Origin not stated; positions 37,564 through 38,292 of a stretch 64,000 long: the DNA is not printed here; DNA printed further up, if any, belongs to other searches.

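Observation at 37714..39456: Candidate undescribed two-gene defence cassette: ABC/AAA_21-like ATPase plus small PD-(D/E)xK-like protein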

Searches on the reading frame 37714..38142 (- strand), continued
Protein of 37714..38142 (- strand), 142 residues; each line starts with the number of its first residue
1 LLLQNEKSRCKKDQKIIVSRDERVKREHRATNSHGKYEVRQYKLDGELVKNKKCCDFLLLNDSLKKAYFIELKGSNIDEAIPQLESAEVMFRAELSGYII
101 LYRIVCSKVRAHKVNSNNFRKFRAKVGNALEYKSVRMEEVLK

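Call 37: find_related_loci(query=A1, collection=genome_contigs, flank=6000)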
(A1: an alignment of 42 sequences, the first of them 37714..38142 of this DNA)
Query A1 (142 aa) in genome_contigs; peptide patterns used: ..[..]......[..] (x = any residue, [..] = any of these).
123 stretches matched a pattern; 113 encode a relative of the query (tblastn E <= 1e-3); the best 80 are kept; 80 distinct loci.
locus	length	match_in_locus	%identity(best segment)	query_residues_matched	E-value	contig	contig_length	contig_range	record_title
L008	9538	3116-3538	66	1-141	2e-58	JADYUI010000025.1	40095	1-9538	Roseburia hominis strain An869 An869_NODE_25_length_40095_cov_30.355529_pilon, whole genome shotgun sequence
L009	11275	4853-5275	65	1-141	7e-58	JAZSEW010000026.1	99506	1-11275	MAG: Lachnospiraceae bacterium isolate T1900044587_TS20190053.MAGScoT_cleanbin_000063 SGB_604_k141_2190166, whole genome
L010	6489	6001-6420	61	1-141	1e-53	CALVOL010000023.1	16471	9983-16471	MAG: uncultured Bacilli bacterium isolate BRZ_IE__bin60 genome assembly, contig: BRZ_IE__NODE_5757_length_16471_cov_20.9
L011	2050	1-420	59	2-141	8e-52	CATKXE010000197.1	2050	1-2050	MAG TPA_asm: uncultured Lachnospiraceae bacterium isolate MGG02690_1680015425 genome assembly, contig: ERR2136551_9978,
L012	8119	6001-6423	58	1-141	3e-50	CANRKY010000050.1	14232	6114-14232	MAG: uncultured Marvinbryantia sp. isolate Lapin-033__bin48 genome assembly, contig: Lapin-033__NODE_3662_length_14232_c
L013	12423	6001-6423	60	1-141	6e-49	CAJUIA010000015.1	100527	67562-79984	MAG TPA_asm: uncultured Acetatifactor sp. isolate MGBC141809 genome assembly, contig: MGBC141809.15, whole genome shotgu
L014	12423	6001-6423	57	1-141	4e-49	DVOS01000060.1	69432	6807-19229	MAG TPA_asm: Candidatus Merdiplasma excrementigallinarum isolate ChiBcec6-7307 ChiBcec6__C191403_L69432_SRR6323103, whol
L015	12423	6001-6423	56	1-141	1e-48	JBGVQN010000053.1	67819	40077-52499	MAG: Lachnospiraceae bacterium isolate fecal_MAG_163 fecal_MAG_163_contig_0053, whole genome shotgun sequence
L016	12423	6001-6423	59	1-141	3e-48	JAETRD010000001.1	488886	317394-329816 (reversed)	MAG: Lachnospiraceae bacterium isolate S29_Bin3 scaffold_14, whole genome shotgun sequence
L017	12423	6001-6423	55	1-141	5e-48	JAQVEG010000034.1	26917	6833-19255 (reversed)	MAG: Anaerostipes sp. isolate STE_13 NODE_3727_length_26917_cov_8.189063_Sandtown_E, whole genome shotgun sequence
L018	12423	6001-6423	55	1-141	8e-48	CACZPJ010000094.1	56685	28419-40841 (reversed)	MAG: uncultured Lachnospiraceae bacterium isolate RUG12830 genome assembly, contig: RUG12830_asm_94, whole genome shotgu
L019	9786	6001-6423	57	1-141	1e-47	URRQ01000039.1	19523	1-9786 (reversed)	uncultured Lachnospiraceae bacterium isolate UMGS1275 genome assembly, contig: NODE_673_length_19523_cov_7.495069, whole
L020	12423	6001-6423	56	1-141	2e-47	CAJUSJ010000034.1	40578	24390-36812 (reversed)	MAG TPA_asm: uncultured Lachnospiraceae bacterium isolate MGBC165023 genome assembly, contig: MGBC165023.34, whole genom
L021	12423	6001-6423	55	1-141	3e-47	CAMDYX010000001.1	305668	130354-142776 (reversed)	MAG: uncultured Agathobacter sp. isolate SRR11489786_bin.32_metaWRAP_v1.3_MAG genome assembly, contig: ERZ11466831.3, wh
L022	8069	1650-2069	56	1-141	5e-47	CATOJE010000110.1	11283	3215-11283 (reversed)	MAG TPA_asm: uncultured Lachnospiraceae bacterium isolate MGG30527_1680015434 genome assembly, contig: SAMEA27200668_239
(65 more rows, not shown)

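Call 45: search_dna_similar(query=window:37714-38142:-, collection=plasmids, mode=protein, max_evalue=0.01, max_rows=20)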
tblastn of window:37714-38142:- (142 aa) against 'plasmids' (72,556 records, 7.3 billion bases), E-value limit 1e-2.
Records with a match: 1; places in all: 1; records where one place covers at least 80% of the query: 0.
Best place of each record, by identity: <60% 1.
By first word of the organism name: Muribaculaceae 1.
By predicted mobility (MOB-suite, as given by PLSDB): mobilizable 1.
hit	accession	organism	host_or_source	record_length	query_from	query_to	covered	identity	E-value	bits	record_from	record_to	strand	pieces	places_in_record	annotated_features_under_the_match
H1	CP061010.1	Muribaculaceae bacterium MF13079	Mus_musculus,pure culture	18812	42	125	59%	32.4%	1e-3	44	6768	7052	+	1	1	record has no annotation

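Call 46: search_dna_similar(query=window:37714-38142:-, collection=phages, mode=protein, max_evalue=0.01, max_rows=20)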
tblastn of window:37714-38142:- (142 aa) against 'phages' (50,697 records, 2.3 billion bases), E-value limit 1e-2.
Records with a match: 1; places in all: 1; records where one place covers at least 80% of the query: 1.
Best place of each record, by identity: <60% 1.
By first word of the organism name: Bacteriophage 1.
By host as written in the record: - 1.
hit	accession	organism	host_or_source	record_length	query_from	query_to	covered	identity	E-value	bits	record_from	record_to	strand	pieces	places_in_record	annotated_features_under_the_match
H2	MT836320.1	Bacteriophage sp.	human fecal samples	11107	1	123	87%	40.6%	8e-22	96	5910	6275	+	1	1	record has no annotation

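Call 74: find_related_loci(query=A1, collection=viral_contigs, flank=8000)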
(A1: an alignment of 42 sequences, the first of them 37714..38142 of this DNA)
Query A1 (142 aa) in viral_contigs; peptide patterns used: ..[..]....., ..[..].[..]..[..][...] (x = any residue, [..] = any of these).
48 stretches matched a pattern; 1 encode a relative of the query (tblastn E <= 1e-3); 1 distinct loci.
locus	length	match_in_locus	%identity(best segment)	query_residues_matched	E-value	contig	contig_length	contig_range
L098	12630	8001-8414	37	3-135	1e-21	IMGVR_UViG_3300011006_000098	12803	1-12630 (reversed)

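Call 75: get_annotated_region(hit=H2, flank=6000)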
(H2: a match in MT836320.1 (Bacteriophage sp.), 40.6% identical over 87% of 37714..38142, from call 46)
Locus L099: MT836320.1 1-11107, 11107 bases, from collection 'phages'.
description: UNVERIFIED: Bacteriophage sp. clone scaffold_1927 genomic sequence.
organism: Bacteriophage sp. (NCBI taxid 38018)
taxonomy: Viruses
host: -; source: human fecal samples; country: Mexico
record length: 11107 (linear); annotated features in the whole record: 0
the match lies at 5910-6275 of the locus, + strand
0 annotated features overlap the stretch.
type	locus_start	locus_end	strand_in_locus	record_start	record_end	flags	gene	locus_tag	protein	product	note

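Call 78: search_protein_families(library=pfam, proteins=[L098:7974-8453:+, L098:8551-8943:+, L098:9030-9980:+, L098:10818-12173:+, L098:7013-7408:-, L098:6391-7074:-, L098:4492-5850:-, L098:3288-4568:-, L098:177-1736:-, L098:1753-2481:-], max_evalue=0.001)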
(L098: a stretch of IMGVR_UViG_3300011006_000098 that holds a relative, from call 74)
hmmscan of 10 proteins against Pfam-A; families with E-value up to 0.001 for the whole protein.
L098:7974-8453:+ (159 aa): 0 families

L098:8551-8943:+ (130 aa): 0 families

L098:9030-9980:+ (316 aa): 1 family
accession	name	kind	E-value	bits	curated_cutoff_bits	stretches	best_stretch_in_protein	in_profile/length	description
PF13186.11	SPASM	-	9.6e-07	29.4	21.5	1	235-294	1-66/67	Iron-sulfur cluster-binding domain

L098:10818-12173:+ (451 aa): 0 families

L098:7013-7408:- (131 aa): 0 families

L098:6391-7074:- (227 aa): 0 families

L098:4492-5850:- (452 aa): 1 family
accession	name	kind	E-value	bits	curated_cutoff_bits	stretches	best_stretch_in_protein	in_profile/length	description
PF04466.19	Terminase_3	-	3.7e-48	164.2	23.2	1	24-222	2-197/201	Phage terminase large subunit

L098:3288-4568:- (426 aa): 1 family
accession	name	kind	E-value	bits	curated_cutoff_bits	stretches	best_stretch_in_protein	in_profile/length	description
PF16510.12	P22_portal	-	4.3e-80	270.3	26.1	1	53-392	1-330/594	Phage P22-like portal protein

L098:177-1736:- (519 aa): 0 families

L098:1753-2481:- (242 aa): 0 families
